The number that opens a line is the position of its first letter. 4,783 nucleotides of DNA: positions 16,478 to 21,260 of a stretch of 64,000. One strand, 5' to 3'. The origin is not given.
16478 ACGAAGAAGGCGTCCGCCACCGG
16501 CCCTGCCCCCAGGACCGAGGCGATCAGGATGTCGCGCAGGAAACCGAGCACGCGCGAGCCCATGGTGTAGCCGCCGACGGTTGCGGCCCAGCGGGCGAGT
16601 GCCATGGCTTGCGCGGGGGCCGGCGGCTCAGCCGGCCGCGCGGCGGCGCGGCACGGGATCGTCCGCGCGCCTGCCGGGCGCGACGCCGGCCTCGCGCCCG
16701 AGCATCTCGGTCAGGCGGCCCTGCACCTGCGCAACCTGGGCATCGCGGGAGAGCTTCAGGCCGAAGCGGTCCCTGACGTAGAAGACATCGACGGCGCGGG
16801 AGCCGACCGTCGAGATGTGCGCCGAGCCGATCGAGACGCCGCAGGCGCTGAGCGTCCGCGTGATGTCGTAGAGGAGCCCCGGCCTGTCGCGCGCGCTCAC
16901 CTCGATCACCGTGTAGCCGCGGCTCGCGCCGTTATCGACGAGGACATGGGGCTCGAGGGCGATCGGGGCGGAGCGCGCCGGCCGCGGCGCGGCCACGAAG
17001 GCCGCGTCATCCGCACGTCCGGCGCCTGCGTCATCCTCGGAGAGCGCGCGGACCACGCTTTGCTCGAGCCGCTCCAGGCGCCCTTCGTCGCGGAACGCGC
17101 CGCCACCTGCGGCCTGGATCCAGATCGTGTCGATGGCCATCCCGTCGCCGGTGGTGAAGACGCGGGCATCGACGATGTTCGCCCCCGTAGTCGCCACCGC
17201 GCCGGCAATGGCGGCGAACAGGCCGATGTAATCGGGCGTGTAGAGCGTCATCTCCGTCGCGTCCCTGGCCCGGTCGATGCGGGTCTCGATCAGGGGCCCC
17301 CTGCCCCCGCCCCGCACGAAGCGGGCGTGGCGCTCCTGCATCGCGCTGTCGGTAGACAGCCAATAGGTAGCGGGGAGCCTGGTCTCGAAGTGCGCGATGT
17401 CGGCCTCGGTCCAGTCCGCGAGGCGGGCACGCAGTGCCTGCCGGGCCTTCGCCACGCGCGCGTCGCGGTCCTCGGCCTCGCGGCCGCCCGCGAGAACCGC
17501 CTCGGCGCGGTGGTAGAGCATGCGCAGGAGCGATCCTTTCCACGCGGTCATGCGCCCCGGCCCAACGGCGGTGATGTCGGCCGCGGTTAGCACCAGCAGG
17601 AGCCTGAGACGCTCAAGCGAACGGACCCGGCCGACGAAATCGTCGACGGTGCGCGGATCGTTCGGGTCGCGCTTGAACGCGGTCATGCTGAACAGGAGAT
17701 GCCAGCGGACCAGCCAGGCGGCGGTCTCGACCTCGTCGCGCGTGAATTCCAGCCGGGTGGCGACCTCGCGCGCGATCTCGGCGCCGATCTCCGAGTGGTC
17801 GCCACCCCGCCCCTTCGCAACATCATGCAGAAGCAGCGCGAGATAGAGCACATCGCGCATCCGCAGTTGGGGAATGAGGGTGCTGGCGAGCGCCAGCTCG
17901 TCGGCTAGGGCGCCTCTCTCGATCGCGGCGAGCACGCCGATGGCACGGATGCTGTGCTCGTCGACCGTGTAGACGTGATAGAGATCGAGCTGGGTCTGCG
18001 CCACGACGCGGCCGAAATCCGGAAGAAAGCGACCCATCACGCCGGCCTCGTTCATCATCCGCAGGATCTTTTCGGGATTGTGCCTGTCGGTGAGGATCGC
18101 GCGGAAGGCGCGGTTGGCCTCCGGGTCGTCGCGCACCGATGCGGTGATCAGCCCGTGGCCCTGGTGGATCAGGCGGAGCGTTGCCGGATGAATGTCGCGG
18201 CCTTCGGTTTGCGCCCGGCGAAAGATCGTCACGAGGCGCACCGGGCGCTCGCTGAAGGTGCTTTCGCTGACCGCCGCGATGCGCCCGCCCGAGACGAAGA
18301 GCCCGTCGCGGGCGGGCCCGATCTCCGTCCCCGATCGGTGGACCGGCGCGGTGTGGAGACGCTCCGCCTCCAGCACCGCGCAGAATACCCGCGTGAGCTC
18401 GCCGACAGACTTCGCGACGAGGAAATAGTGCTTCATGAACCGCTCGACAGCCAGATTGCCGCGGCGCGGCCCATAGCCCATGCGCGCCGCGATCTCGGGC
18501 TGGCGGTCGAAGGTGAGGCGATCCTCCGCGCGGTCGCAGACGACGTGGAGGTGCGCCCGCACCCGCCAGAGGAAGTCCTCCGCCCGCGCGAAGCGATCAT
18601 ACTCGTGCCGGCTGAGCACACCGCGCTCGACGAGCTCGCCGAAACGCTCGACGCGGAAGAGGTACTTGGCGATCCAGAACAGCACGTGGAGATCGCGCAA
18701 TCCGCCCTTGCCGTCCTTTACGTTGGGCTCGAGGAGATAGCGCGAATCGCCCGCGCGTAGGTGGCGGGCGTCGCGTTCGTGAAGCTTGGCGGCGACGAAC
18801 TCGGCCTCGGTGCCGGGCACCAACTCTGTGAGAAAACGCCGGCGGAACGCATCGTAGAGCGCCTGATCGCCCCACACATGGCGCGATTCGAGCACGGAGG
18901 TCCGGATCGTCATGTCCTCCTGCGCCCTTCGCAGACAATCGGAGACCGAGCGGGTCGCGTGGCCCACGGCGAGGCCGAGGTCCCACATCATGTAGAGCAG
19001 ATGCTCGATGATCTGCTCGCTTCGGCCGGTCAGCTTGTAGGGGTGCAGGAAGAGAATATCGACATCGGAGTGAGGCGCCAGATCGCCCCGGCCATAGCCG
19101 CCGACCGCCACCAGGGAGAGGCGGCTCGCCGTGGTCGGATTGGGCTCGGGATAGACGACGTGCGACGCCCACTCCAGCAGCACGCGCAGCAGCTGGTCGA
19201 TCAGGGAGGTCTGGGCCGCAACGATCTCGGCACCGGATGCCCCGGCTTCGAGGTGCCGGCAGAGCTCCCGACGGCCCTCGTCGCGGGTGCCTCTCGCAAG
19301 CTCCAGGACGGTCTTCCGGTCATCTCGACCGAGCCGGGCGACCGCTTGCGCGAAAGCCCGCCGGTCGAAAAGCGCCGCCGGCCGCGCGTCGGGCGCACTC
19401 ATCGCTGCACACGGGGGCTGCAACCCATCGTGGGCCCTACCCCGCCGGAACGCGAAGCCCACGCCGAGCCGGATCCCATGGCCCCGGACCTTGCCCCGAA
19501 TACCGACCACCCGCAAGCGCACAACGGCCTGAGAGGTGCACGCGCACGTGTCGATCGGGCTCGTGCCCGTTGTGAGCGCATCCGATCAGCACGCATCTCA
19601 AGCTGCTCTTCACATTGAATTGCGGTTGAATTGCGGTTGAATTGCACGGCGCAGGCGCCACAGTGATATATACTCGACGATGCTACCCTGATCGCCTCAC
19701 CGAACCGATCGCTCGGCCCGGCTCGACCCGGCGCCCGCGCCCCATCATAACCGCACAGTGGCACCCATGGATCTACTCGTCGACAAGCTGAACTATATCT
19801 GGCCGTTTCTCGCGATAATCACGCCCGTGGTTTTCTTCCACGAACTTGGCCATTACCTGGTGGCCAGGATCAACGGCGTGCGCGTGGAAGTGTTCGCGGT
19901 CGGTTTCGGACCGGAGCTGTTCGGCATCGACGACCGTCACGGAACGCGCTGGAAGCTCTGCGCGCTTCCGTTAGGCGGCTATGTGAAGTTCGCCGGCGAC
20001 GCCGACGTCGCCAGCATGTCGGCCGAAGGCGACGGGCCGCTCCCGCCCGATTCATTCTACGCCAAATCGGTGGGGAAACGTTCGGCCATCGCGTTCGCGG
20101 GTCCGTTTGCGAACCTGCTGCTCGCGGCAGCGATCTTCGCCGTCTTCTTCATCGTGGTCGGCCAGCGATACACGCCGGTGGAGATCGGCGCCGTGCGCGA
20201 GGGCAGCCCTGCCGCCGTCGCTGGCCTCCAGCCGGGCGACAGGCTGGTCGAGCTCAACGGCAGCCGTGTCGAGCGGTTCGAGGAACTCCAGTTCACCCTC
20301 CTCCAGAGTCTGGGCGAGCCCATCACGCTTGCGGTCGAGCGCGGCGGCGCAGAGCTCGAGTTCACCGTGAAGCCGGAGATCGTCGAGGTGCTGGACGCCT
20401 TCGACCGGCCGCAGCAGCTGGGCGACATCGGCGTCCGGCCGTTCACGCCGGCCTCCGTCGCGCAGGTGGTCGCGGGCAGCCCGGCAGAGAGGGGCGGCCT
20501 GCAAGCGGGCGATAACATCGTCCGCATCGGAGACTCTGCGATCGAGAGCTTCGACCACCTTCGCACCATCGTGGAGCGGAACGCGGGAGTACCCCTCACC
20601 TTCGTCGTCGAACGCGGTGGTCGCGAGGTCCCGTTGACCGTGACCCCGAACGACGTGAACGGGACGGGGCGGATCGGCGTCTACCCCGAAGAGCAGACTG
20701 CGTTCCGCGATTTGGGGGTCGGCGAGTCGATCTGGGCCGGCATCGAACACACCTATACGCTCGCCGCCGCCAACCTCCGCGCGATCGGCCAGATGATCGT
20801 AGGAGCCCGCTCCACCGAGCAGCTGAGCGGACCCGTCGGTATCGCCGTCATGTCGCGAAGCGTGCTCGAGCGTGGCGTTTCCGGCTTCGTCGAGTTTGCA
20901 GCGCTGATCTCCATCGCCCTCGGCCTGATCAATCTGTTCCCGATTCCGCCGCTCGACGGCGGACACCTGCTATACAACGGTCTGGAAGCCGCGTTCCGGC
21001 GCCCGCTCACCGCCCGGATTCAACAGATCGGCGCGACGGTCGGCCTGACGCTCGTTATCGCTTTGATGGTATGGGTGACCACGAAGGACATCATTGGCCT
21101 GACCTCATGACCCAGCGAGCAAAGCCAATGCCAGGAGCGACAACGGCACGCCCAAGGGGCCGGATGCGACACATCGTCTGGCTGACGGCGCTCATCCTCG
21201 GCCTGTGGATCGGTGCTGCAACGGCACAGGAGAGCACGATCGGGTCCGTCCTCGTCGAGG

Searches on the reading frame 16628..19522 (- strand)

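Call 62: search_protein_families(library=pfam, proteins=[window:16628-19522:-], max_evalue=0.00001)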
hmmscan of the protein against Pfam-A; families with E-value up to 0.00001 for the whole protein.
window:16628-19522:- (964 aa): 5 families
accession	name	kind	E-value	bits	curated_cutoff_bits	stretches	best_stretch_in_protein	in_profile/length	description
PF08335.16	GlnD_UR_UTase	-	2.5e-48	164.1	21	1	242-380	2-140/141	GlnD PII-uridylyltransferase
PF01842.31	ACT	-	3.9e-16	58.9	27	1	871-923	1-55/66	ACT domain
PF01966.28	HD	-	2e-11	44.7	22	1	521-650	2-112/116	HD domain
PF24931.1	ACT_ACR9_3rd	-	7.9e-08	32.7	27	1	860-937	2-80/98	ACR9-like, ACT-like domain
PF13291.12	ACT_4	-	2e-07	32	27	0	872-907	8-43/80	ACT domain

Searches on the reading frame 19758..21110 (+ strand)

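Call 62: search_protein_families(library=pfam, proteins=[window:19758-21110:+], max_evalue=0.00001)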
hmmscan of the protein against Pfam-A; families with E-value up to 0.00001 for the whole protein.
window:19758-21110:+ (450 aa): 4 families
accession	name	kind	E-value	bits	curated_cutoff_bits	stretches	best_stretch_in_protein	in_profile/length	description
PF02163.28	Peptidase_M50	-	5.3e-63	212.8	27.2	1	17-436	2-221/221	Peptidase family M50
PF17820.7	PDZ_6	-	4e-25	87.8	27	2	143-195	2-54/54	PDZ domain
PF13180.12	PDZ_2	-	8.9e-18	64.8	27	2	142-205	15-79/80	PDZ domain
PF00595.29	PDZ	-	7.9e-17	61.8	23.2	2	230-271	25-66/81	PDZ domain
